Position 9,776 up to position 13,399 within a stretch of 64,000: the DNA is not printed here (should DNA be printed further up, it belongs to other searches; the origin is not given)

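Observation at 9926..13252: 1108-aa polytopic membrane protein with a 5-fold repeated '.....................' amphipathic module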

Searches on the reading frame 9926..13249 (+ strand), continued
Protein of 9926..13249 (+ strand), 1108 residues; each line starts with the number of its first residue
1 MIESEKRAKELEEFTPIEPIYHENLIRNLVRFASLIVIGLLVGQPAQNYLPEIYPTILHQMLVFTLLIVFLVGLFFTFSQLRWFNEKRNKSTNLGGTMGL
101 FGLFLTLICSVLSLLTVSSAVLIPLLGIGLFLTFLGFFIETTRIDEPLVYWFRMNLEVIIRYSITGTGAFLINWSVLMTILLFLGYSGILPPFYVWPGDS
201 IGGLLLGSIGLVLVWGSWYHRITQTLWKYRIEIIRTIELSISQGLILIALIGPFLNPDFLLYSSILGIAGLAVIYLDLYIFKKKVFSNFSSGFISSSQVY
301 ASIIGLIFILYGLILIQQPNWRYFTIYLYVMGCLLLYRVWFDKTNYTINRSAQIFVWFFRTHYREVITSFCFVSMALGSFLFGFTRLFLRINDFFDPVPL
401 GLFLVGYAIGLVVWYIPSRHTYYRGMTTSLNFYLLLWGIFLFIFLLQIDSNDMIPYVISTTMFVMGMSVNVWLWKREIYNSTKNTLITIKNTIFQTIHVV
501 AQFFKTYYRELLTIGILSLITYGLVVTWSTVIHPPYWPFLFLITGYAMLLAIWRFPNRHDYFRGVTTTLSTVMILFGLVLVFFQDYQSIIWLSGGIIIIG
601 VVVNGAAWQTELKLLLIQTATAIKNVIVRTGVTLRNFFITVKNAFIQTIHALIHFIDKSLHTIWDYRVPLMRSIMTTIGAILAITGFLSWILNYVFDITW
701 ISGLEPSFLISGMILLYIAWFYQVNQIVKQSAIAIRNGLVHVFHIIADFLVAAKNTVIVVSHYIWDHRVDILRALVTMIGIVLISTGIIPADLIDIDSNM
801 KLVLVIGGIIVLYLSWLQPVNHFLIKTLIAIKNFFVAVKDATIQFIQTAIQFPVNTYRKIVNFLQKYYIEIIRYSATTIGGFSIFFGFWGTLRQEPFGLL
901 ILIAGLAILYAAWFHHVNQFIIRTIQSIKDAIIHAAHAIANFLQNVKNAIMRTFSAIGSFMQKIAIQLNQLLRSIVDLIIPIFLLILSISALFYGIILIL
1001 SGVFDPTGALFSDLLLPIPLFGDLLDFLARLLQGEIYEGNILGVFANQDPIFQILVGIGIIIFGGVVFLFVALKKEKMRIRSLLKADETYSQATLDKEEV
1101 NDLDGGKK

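Call 61: predict_structure(alignment_id=A2)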
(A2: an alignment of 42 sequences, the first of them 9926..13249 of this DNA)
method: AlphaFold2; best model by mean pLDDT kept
length: 1108 residues; sequences in the alignment: 42
mean_pLDDT: 68.4   pTM: 0.36
mean pLDDT of the five models: 68.4, 67.4, 66.9, 66.7, 63.2
residues with pLDDT >= 90: 28; 70-90: 557; 50-70: 372; < 50: 151
segments of 3 or more residues with pLDDT < 50: 1-18, 282-287, 388-391, 486-501, 620-637, 657-664, 730-761, 837-839, 847-849, 1089-1108
pLDDT, mean of each block of 10 residues (from residue 1): 35 42 76 87 76 74 84 87 85 91 88 74 78 91 88 77 77 81 73 63 79 81 65 65 75 72 76 71 50 65 77 71 68 72 54 55 69 80 58 63 86 68 75 85 67 73 85 73 48 43 56 73 70 64 82 63 73 82 72 84 76 53 43 47 53 50 52 72 78 54 69 81 57 44 38 40 60 73 79 63 82 77 65 52 49 54 60 76 81 74 85 69 54 53 57 57 57 62 75 87 86 70 66 71 85 89 86 77 57 44 34
secondary structure, 60 per line:
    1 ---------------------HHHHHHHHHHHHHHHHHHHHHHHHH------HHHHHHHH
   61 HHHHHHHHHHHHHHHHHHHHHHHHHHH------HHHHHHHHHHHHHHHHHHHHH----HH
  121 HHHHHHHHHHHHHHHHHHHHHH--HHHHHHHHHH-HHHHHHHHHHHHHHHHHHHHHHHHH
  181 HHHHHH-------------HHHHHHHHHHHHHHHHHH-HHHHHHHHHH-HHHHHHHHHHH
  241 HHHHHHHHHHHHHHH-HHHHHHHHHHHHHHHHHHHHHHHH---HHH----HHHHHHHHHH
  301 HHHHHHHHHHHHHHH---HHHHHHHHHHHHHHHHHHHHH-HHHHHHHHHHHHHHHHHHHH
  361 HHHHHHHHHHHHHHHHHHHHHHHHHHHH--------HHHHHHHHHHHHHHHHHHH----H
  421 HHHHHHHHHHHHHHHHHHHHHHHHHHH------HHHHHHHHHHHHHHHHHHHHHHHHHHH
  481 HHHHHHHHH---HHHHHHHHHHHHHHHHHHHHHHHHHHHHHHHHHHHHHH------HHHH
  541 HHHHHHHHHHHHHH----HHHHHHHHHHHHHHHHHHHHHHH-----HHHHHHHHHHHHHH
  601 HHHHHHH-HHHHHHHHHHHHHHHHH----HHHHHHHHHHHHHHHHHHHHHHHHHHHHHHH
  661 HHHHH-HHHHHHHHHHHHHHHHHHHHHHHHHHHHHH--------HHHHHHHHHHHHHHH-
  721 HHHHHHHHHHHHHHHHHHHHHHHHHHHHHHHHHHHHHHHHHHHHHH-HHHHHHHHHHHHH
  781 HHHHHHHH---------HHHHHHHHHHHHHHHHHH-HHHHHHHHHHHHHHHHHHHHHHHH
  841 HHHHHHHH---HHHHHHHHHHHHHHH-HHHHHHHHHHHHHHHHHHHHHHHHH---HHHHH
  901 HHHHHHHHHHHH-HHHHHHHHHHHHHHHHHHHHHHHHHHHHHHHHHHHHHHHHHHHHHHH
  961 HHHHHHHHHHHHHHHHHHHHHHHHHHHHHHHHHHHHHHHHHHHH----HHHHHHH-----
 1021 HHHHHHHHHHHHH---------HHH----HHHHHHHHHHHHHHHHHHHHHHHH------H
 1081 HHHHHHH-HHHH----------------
elements in order (helices of 4 or more, strands of 3 or more residues): H22-46 H53-87 H94-114 H119-142 H145-154 H156-186 H200-217 H219-228 H230-255 H257-280 H291-315 H319-339 H341-388 H397-415 H420-447 H454-489 H493-530 H537-554 H559-581 H587-607 H609-625 H630-665 H667-696 H705-719 H721-766 H768-788 H798-815 H817-848 H852-866 H868-892 H896-912 H914-1004 H1009-1015 H1021-1033 H1050-1073 H1080-1087 H1089-1092
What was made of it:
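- On Reticulon / REEP (Pfam Reticulon, TB2_DP1_HVA22): Whether the helices insert in the leaflet is unknown, because pLDDT is below 50 in the linkers (call 61).
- No experiment, no reliable 3D model (pTM 0.36, call 61) and no complex prediction, so pairing of the N-modules and the shape of the array are conjecture. Helix b is 15-19 aa long in the AF2 model (call 61).
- Tried and rejected: With 42 sequences it gave pLDDT 68 and pTM 0.36 (call 61).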

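Call 64: fold_search(model_id=the predicted structure, library=pdb)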
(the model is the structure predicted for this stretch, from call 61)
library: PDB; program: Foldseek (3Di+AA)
matches with E <= 10: 94; with E <= 0.001: 0
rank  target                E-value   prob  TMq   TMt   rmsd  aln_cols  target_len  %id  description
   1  4uzy_A                4.1e-01  0.14  0.07  0.11  33.5       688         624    8  Crystal structure of the Chlamydomonas IFT70 and IFT52 complex (released 2014-11-05)
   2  9lj5_A                7.6e-01  0.25  0.07  0.15  28.5       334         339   14  Human KCNQ5-CaM-PIP2-HN37 complex in an open conformation. (released 2025-04-16)
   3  6ke6_RP               8.9e-01  0.13  0.10  0.06  33.9       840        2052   11  3.4 angstrom cryo-EM structure of yeast 90S small subunit preribosome (released 2020-08-05)
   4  8fit_C                1.0e+00  0.92  0.11  0.39  10.4       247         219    6  Multi-state design of two-state switchable hinge proteins (released 2023-08-16)
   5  6zmq                  1.1e+00  0.21  0.10  0.15  27.9       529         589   14  Cytochrome c Heme Lyase CcmF (released 2021-05-19)
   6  7rdr_A                1.2e+00  0.41  0.11  0.23  33.0       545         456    9  Circular tandem repeat protein with novel repeat topology and enhanced subunit contact surfaces (released 2021-09-01)
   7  8fit_A                1.4e+00  0.82  0.11  0.36  11.0       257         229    8  Multi-state design of two-state switchable hinge proteins (released 2023-08-16)
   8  8c5v_I                1.8e+00  0.11  0.06  0.12  90.2       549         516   11  Chemotaxis core signalling unit from E protein lysed E. coli cells (released 2023-09-13)
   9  7sqc_W0               1.9e+00  0.06  0.06  0.07  107.2       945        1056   10  Ciliary C1 central pair apparatus isolated from Chlamydomonas reinhardtii (released 2022-04-13)
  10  6hc2_C                2.2e+00  0.08  0.06  0.14  23.6       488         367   10  Crystal structure of NuMA/LGN hetero-hexamers (released 2019-05-29)
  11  4g2v_A                2.2e+00  0.18  0.09  0.20  26.3       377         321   13  Structure complex of LGN binding with FRMPD1 (released 2013-01-23)
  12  9vu9_A                2.3e+00  0.13  0.09  0.18  29.1       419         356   11  channel D complex with 4 (released 2026-03-11)
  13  8rgh_A                2.5e+00  0.05  0.07  0.10  33.6       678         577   12  Structure of dynein-2 intermediate chain DYNC2I1 (WDR60) in complex with the dynein-2 heavy chain DYNC2H1. (released 2024-03-20)
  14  7wc7                  2.9e+00  0.12  0.07  0.17  23.1       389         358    8  Crystal structure of serotonin 2A receptor in complex with lisuride (released 2022-01-26)
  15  9vub_A                3.1e+00  0.11  0.09  0.18  29.9       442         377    9  channel C complex with 3 (released 2026-03-11)
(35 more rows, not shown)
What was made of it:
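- Tried and rejected: Foldseek against the PDB found nothing (call 64).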

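Call 72: list_cluster_members(proteins=[P0074, P0075, P0076, P0070, P0061, P0059, P0063, P0037, P0040, P0021])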
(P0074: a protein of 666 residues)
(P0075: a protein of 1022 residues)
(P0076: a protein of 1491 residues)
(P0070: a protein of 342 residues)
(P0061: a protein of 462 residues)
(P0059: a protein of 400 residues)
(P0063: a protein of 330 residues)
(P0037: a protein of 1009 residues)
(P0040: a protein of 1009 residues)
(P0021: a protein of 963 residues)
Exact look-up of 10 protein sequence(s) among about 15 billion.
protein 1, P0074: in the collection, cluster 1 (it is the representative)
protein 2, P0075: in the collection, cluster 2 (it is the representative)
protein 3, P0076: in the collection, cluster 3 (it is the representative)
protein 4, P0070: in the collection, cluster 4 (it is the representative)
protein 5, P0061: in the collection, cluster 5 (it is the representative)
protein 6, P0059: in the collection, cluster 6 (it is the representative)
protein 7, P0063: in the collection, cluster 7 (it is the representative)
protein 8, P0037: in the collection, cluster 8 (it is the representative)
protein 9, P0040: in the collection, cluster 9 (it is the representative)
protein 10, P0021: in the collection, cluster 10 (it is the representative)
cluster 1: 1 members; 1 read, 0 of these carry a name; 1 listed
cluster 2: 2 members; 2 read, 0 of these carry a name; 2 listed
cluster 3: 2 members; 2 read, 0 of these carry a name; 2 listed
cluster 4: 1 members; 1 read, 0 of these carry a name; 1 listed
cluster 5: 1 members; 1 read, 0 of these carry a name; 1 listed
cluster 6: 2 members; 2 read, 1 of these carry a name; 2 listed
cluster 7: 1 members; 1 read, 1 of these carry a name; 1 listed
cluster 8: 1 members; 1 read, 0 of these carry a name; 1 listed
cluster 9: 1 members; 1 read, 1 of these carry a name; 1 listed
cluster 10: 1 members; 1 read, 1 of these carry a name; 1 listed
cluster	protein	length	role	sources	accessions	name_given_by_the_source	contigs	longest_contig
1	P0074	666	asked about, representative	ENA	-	-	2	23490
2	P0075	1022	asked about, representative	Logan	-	-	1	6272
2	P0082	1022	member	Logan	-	-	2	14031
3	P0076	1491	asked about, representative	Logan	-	-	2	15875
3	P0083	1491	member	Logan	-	-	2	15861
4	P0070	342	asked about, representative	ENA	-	-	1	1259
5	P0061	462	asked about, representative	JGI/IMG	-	-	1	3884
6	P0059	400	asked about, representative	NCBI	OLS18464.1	MAG: hypothetical protein HeimC3_49340, partial [Candidatus Heimdallarchaeota archaeon ...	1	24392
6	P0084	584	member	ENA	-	-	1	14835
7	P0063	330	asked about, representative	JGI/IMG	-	hypothetical protein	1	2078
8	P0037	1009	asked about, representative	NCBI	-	-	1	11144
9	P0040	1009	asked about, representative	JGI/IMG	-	hypothetical protein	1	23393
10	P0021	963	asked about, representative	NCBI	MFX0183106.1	MAG: hypothetical protein ACFE95_08510 [Candidatus Hodarchaeota archaeon]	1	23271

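Call 73: search_protein_families(library=pfam, proteins=[P0074, P0075, P0076, P0072, P0070, P0061], max_evalue=0.01)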
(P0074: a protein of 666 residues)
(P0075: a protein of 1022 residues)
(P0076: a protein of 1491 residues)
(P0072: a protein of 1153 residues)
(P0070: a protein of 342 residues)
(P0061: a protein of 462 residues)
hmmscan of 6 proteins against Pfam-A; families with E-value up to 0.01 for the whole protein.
P0074 (666 aa): 3 families
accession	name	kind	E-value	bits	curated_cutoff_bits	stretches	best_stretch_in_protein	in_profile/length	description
PF04513.17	Baculo_PEP_C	-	2.8e-06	27.9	38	0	350-440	37-126/140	Baculovirus polyhedron envelope protein, PEP, C terminus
PF05791.16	Bacillus_HBL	-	0.0037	17.5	29.1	0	104-225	61-175/177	Bacillus haemolytic enterotoxin (HBL)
PF07464.16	ApoLp-III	-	0.0097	16.5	36.3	0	254-324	57-130/146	Apolipophorin-III precursor (apoLp-III)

P0075 (1022 aa): 15 families
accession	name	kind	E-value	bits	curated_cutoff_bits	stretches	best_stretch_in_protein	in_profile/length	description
PF10145.14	PhageMin_Tail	-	4.4e-23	82.6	33.2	1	103-301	2-195/201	Phage-related minor tail protein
PF04513.17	Baculo_PEP_C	-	1.6e-07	31.9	38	1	485-588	19-118/140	Baculovirus polyhedron envelope protein, PEP, C terminus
PF01442.23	Apolipoprotein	-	4.5e-05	23.7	90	0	476-548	27-103/190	Apolipoprotein A1/A4/E domain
PF20155.4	TMP_3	-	0.00012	22.3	41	1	89-173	18-105/192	Tape measure protein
PF12732.12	YtxH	-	0.00016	22.5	37.5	0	451-519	5-69/71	YtxH-like protein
PF09361.15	Phasin_2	-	0.0015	19.1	24.9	0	464-537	9-84/100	Phasin protein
PF01865.21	PhoU_div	-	0.0023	17.8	24.4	0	572-612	11-51/214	Protein of unknown function DUF47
PF23854.1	DUF7217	-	0.0024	18.1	29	0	556-616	131-191/238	Domain of unknown function (DUF7217)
PF24564.1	DUF7605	-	0.0037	17.6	27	0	477-545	62-133/183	Domain of unknown function (DUF7605)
PF07464.16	ApoLp-III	-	0.0043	17.6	36.3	0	474-528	21-75/146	Apolipophorin-III precursor (apoLp-III)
PF14643.11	DUF4455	-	0.0071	15.5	30.4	0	457-544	311-401/469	Domain of unknown function (DUF4455)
PF05478.16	Prominin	-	0.0085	14.7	34.3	0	454-548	152-244/799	Prominin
PF20117.4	DUF6507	-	0.0088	17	25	0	85-130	9-56/120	Family of unknown function (DUF6507)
PF04108.17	ATG17_like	-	0.0094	15.9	43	0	482-534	52-174/355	Autophagy protein ATG17-like domain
PF10360.14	DUF2433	-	0.01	16.4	27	0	79-118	27-67/124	Protein of unknown function (DUF2433)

P0076 (1491 aa): 2 families
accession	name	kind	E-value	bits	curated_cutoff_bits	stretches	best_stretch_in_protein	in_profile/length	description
PF10145.14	PhageMin_Tail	-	2e-26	93.6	33.2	1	167-343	1-170/201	Phage-related minor tail protein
PF22166.2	ArnR1-like_WHD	-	0.00079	20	26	0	42-69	17-44/90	ArnR1-like, winged-helix domain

P0072 (1153 aa): 0 families

P0070 (342 aa): 1 family
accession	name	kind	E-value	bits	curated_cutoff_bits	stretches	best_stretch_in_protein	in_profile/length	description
PF04127.22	DFP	-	2.5e-24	86.5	22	1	141-303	1-172/186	DNA/pantothenate metabolism flavoprotein C-terminal domain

P0061 (462 aa): 5 families
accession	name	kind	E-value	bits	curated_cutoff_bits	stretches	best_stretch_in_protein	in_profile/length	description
PF15225.11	IL32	-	7.7e-06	26.7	27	0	296-330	48-82/100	Interleukin 32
PF14613.12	HAM1_C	-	9.9e-05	22.9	27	0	302-377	21-93/162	HAM1-like, C-terminal domain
PF23737.1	HTH_71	-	0.00021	21.6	27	0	340-356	28-44/50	HTH 3-helical bundle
PF25786.1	HEAT_GCN1_C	-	0.0021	18.5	27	0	317-390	24-97/151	GCN1-like, C-terminal HEAT repeats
PF10151.14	TMEM214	-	0.006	15.6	27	0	253-367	543-642/660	TMEM214, C-terminal, caspase 4 activator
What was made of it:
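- Tried and rejected: Tape-measure-protein similarity was rejected as compositional (call 73).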

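Call 74: search_solved_structures(query=L001:13100-14596:+, max_evalue=1)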
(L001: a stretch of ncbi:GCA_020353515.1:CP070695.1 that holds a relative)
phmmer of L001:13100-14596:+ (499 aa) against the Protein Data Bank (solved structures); distinct sequences matched with E-value up to 1: 1.
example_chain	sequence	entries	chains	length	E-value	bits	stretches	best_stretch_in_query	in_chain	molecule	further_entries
1e0r_B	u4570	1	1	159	0.7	11.9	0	142-197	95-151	THERMOSOME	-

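Call 75: search_protein_families(library=ncbifam, proteins=[window:9926-13249:+, L001:11858-14596:+], max_evalue=0.1)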
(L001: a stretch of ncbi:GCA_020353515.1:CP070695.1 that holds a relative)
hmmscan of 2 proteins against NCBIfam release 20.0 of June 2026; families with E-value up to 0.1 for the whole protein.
window:9926-13249:+ (1108 aa): 0 families

L001:11858-14596:+ (913 aa): 0 families
